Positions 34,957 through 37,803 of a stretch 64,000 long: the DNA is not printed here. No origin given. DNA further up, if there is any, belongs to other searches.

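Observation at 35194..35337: Five identical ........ nonapeptide repeats, under peptide-level selection, embedded in the pro-region of a secreted S8 subtilase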

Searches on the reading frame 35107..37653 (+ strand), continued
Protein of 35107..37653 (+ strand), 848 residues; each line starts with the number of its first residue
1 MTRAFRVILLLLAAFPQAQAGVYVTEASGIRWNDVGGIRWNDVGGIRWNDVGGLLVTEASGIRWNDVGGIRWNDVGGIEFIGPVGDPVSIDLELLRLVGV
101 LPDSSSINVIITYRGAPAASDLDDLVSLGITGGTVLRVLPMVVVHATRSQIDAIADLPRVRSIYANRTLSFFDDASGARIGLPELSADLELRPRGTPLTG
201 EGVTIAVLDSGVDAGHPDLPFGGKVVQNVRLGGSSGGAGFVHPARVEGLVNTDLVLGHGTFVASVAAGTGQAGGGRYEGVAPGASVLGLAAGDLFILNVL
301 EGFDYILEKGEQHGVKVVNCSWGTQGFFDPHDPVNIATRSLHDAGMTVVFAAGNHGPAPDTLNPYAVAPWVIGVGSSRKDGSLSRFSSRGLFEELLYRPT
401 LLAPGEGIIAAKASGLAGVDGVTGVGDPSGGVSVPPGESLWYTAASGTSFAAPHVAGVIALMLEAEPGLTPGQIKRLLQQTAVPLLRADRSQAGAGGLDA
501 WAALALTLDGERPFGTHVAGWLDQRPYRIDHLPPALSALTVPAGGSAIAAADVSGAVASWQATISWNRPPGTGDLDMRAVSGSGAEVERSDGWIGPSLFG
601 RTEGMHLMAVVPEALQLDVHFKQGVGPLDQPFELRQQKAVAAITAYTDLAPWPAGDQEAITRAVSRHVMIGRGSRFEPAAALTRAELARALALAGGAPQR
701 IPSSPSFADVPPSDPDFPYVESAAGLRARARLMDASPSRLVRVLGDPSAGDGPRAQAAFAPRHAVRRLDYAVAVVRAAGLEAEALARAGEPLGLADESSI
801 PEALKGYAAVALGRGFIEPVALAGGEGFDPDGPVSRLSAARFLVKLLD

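Call 52: find_encoding_contigs(protein=P0185, flank=6000, max_places=2)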
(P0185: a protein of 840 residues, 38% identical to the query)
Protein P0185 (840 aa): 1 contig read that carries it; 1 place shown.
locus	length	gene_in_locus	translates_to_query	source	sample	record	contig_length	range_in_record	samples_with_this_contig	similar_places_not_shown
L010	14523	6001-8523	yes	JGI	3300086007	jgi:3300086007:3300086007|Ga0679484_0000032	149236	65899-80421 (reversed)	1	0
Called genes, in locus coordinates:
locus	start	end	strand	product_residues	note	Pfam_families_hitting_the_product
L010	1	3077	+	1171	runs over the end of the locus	PF02128:Peptidase_M36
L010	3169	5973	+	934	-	-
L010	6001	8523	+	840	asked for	PF00082:Peptidase_S8, PF00395:SLH (weak)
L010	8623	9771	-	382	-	PF13579:Glyco_trans_4_4, PF13439:Glyco_transf_4, PF20706:GT4-conflict (weak), PF00534:Glycos_transf_1, PF13692:Glyco_trans_1_4, PF13524:Glyco_trans_1_2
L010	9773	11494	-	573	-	-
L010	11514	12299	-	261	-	PF01522:Polysacc_deac_1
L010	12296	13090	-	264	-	PF02811:PHP (weak)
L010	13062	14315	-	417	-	PF02786:CPSase_L_D2 (faint), PF13549:ATP-grasp_5 (weak), PF15632:ATPgrasp_Ter (weak)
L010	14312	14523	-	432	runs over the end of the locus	PF13579:Glyco_trans_4_4 (weak), PF13439:Glyco_transf_4, PF00534:Glycos_transf_1, PF13692:Glyco_trans_1_4, PF13524:Glyco_trans_1_2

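Call 53: predict_structure(protein=P0175)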
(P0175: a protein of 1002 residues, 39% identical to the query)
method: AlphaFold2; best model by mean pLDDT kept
length: 1002 residues; sequences in the alignment: 1
mean_pLDDT: 37.0   pTM: 0.28
mean pLDDT of the five models: 37.0, 28.7, 28.3, 27.7, 25.5
residues with pLDDT >= 90: 0; 70-90: 0; 50-70: 144; < 50: 858
segments of 3 or more residues with pLDDT < 50: 1-9, 21-43, 104-116, 120-125, 127-146, 159-162, 201-219, 249-251, 260-643, 648-965, 971-1002
pLDDT, mean of each block of 10 residues (from residue 1): 45 53 42 42 49 53 56 59 55 53 38 43 45 27 45 51 54 52 54 54 39 35 54 55 52 53 35 31 30 28 25 29 35 34 30 29 28 31 37 39 40 37 38 35 31 32 31 34 38 33 33 32 30 29 25 28 29 33 26 26 31 33 35 44 47 39 34 41 39 32 28 25 27 27 23 30 30 31 33 28 25 26 35 35 26 27 29 33 32 32 35 38 44 44 42 40 48 42 36 38 33
secondary structure, 60 per line:
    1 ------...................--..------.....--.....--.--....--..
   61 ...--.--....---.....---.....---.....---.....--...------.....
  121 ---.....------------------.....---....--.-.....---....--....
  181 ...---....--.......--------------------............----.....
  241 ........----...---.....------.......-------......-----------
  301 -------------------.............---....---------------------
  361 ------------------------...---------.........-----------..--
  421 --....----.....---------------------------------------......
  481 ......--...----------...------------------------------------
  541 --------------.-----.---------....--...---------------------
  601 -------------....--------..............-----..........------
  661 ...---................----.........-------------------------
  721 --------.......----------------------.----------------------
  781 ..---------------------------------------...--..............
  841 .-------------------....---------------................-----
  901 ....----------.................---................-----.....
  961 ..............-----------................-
elements in order (helices of 4 or more, strands of 3 or more residues): H7-25 E36-40 E43-47 E53-56 E59-63 E69-72 E76-80 E84-88 E92-96 E100-104 E116-120 E124-128 E147-151 E155-158 E163-167 E171-174 E177-183 E187-190 E193-199 E220-231 E236-248 E253-255 E259-263 H270-276 E284-289 E320-325 H326-332 H336-339 E385-387 H397-405 H423-426 H431-435 H475-486 H571-574 H614-617 H626-639 H645-654 H667-682 H687-695 H729-735 H827-841 H861-864 H880-895 H901-904 H915-931 H935-950 H956-974 H986-1001
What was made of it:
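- AlphaFold2: in the single-sequence model of P0175 the array is the best-scoring part (pLDDT 50-59), with a 5-residue strand every 8 residues (call 53).
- Tried and rejected: The single-sequence model of the long-array homologue P0175 was poor overall (mean pLDDT 37, call 53).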

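Call 60: fold_search(model_id=the predicted structure, library=pdb)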
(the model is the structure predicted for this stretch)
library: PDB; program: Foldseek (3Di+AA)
matches with E <= 10: 1563; with E <= 0.001: 299
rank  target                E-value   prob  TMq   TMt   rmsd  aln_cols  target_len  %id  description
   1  3afg_A                1.6e-36  1.00  0.40  0.65  13.6       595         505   25  Crystal structure of ProN-Tk-SP from Thermococcus kodakaraensis (released 2010-08-04)
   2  3afg_B                3.5e-36  1.00  0.40  0.66  13.2       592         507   26  Crystal structure of ProN-Tk-SP from Thermococcus kodakaraensis (released 2010-08-04)
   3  9ues_B                6.6e-29  1.00  0.31  0.62  13.0       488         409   28  Crystal structure of an inactive TKSP mutant in complex with the TKS propeptide (released 2026-02-18)
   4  1r6v                  7.2e-21  1.00  0.35  0.43  13.8       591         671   20  Crystal structure of fervidolysin from Fervidobacterium pennivorans, a keratinolytic enzyme related to subtilisin (released 2004-10-19)
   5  1wmd                  9.5e-21  1.00  0.29  0.54  15.9       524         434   21  Crystal Structure of alkaline serine protease KP-43 from Bacillus sp. KSM-KP43 (1.30 angstrom, 100 K) (released 2004-09-14)
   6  3whi_B                3.5e-20  1.00  0.35  0.79   4.6       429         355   21  Crystal structure of unautoprocessed form of IS1-inserted Pro-subtilisin E (released 2013-12-25)
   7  3whi_A                9.5e-20  1.00  0.35  0.80   4.3       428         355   21  Crystal structure of unautoprocessed form of IS1-inserted Pro-subtilisin E (released 2013-12-25)
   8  5fax_A                3.4e-19  1.00  0.29  0.54  15.9       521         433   20  Structure of subtilase SubHal from Bacillus halmapalus (released 2016-05-18)
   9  2zwo_A                9.4e-19  1.00  0.35  0.71   5.4       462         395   20  Crystal structure of Ca2 site mutant of Pro-S324A (released 2009-06-23)
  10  3vhq                  1.0e-18  1.00  0.34  0.71   5.3       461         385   22  Crystal structure of the Ca6 site mutant of Pro-SA-subtilisin (released 2012-07-11)
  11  2id4_B                1.3e-18  1.00  0.29  0.49  10.1       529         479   18  The 1.9 A structure of Kex2 in complex with an Ac-R-E-R-K-chloromethyl ketone inhibitor. (released 2007-05-01)
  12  2e1p                  1.7e-18  1.00  0.34  0.70   4.9       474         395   20  Crystal structure of pro-Tk-subtilisin (released 2007-01-16)
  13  4jp8                  2.1e-18  1.00  0.35  0.71   5.4       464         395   20  Crystal structure of Pro-F17H/S324A (released 2014-01-29)
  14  2id4_A                2.2e-18  1.00  0.28  0.48  10.1       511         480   18  The 1.9 A structure of Kex2 in complex with an Ac-R-E-R-K-chloromethyl ketone inhibitor. (released 2007-05-01)
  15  1ot5_A                2.9e-18  1.00  0.27  0.47  10.1       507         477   18  The 2.4 Angstrom Crystal Structure of Kex2 in complex with a peptidyl-boronic acid inhibitor (released 2003-06-17)
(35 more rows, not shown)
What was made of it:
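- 35359..35703 (+): Rest of the pro-region (aa 85-199): helix 92-100, then an I9-like beta-alpha-beta-beta-alpha-beta fold at 106-165. The best Foldseek match is ProN-Tk-SP 3afg (call 60).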

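Call 61: list_cluster_members(proteins=[P0168, P0171, P0172, P0174, P0175, P0176, P0178, P0197])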
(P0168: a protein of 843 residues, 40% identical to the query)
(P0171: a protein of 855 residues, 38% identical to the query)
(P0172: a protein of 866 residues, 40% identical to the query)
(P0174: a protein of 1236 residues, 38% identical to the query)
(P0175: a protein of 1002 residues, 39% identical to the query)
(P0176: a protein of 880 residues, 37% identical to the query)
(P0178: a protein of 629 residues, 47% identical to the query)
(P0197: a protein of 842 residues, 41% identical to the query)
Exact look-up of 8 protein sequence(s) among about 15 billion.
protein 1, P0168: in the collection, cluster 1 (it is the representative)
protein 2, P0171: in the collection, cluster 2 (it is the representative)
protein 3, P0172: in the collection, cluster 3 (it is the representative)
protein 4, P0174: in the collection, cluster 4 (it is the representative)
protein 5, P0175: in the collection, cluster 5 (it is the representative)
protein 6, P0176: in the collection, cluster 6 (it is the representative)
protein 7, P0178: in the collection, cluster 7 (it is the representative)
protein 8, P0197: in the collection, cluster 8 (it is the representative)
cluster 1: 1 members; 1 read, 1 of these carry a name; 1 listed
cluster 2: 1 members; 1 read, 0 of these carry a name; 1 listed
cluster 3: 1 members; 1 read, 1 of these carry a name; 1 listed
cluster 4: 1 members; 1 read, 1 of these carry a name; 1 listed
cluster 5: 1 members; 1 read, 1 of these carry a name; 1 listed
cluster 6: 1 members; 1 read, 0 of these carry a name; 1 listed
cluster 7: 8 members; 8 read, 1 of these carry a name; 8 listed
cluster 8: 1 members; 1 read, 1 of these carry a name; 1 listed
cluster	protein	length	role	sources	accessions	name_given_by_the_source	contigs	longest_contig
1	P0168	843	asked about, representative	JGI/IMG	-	serine protease AprX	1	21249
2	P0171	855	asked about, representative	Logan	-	-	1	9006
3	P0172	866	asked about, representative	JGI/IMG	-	serine protease AprX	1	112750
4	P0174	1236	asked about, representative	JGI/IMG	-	serine protease AprX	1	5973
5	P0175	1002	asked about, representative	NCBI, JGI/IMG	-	serine protease AprX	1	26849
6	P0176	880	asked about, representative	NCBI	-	-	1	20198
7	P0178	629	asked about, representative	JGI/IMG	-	-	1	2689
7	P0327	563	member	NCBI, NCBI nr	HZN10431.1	MAG TPA: S8 family serine peptidase [Blastocatellia bacterium] | S8 family serine peptidase [Blastocatellia bacterium]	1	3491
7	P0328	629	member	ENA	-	-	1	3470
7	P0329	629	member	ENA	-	-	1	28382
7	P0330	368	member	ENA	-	-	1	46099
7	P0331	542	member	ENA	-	-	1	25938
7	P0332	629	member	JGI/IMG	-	-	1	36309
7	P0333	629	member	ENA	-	-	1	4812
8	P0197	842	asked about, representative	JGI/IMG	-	hypothetical protein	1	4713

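Call 63: find_encoding_contigs(protein=P0168, flank=6000, max_places=1)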
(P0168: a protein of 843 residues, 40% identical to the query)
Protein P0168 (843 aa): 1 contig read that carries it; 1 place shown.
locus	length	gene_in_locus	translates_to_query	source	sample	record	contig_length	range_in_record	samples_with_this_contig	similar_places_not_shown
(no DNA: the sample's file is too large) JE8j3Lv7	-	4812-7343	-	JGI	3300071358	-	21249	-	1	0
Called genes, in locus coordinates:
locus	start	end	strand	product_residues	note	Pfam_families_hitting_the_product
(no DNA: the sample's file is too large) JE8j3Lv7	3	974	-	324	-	?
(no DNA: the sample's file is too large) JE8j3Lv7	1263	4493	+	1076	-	PF13374:TPR_10 (faint), PF25873:WHD_MalT, PF07719:TPR_2 (faint), PF13428:TPR_14 (faint), PF13424:TPR_12, PF17874:TPR_MalT, PF13424:TPR_12, PF03704:BTAD, +4 more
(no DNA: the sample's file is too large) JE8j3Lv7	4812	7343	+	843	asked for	PF00395:SLH (faint), PF00082:Peptidase_S8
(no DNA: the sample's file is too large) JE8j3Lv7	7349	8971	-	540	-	PF00496:SBP_bac_5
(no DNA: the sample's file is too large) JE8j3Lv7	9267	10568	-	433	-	PF00144:Beta-lactamase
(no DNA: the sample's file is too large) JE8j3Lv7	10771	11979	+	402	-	PF00270:DEAD, PF04851:ResIII (weak), PF00271:Helicase_C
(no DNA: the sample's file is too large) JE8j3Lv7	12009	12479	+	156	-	-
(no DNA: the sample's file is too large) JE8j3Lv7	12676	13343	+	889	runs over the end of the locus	PF12704:MacB_PCD, PF02687:FtsX, PF12704:MacB_PCD, PF02687:FtsX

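Call 64: find_encoding_contigs(protein=P0176, flank=6000, max_places=1)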
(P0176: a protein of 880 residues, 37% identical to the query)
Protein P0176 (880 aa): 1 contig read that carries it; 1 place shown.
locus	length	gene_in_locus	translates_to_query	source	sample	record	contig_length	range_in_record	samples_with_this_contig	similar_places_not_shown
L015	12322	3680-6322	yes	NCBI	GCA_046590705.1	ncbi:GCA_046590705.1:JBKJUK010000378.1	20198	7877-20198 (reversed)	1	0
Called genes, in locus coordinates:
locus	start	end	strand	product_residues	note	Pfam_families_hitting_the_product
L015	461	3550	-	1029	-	PF13401:AAA_22 (faint), PF25873:WHD_MalT (weak), PF13424:TPR_12 (faint), PF13428:TPR_14 (faint), PF13432:TPR_16 (faint), PF17874:TPR_MalT (faint), PF03704:BTAD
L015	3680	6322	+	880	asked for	PF00082:Peptidase_S8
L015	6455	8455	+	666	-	PF01979:Amidohydro_1, PF07969:Amidohydro_3 (faint)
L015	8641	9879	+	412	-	PF00083:Sugar_tr, PF07690:MFS_1, PF00083:Sugar_tr (weak)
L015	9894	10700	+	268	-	PF03746:LamB_YcsF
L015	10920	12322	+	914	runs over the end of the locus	PF00989:PAS, PF08448:PAS_4, PF13426:PAS_9, PF13185:GAF_2, PF01590:GAF, PF00512:HisKA, PF02518:HATPase_c, PF00072:Response_reg, +4 more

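Call 65: find_encoding_contigs(protein=P0189, flank=6000, max_places=1)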
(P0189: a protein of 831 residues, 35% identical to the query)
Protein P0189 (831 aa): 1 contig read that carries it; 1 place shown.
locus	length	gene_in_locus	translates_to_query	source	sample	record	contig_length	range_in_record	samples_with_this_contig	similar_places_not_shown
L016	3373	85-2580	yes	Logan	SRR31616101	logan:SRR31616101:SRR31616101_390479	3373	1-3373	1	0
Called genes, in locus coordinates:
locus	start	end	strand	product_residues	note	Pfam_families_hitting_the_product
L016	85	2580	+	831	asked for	PF00395:SLH (faint), PF00082:Peptidase_S8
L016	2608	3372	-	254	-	?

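Call 66: find_encoding_contigs(protein=P0183, flank=6000, max_places=1)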
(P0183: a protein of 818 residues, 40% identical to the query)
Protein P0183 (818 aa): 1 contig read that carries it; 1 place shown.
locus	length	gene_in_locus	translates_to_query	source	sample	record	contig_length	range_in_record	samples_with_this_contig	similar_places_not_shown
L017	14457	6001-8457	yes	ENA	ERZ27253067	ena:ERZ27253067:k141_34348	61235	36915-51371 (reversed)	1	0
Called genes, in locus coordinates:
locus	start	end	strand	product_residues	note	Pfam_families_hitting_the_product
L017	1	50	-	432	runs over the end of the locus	PF07719:TPR_2 (faint), PF13428:TPR_14 (faint), PF17874:TPR_MalT, PF00515:TPR_1 (faint), PF13176:TPR_7 (faint), PF13181:TPR_8 (faint), PF13374:TPR_10 (faint), PF13424:TPR_12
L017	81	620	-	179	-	-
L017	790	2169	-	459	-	PF00158:Sigma54_activat, PF14532:Sigma54_activ_2, PF25601:AAA_lid_14, PF02954:HTH_8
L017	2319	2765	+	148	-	PF07963:N_methyl (weak), PF08334:T2SSG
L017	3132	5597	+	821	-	PF00082:Peptidase_S8, PF00395:SLH (faint)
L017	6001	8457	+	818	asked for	PF00082:Peptidase_S8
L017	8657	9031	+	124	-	PF07963:N_methyl (weak)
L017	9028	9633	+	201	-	PF07963:N_methyl (weak), PF11612:T2SSJ (weak)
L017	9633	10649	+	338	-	PF21687:T2SSK_1st, PF12836:HHH_3 (faint), PF03934:T2SSK (weak)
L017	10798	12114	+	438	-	PF05137:PilN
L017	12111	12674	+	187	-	PF10741:T2SSM_b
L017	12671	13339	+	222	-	-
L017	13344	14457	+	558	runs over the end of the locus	PF21305:type_II_gspD_N0, PF03958:Secretin_N, PF00263:Secretin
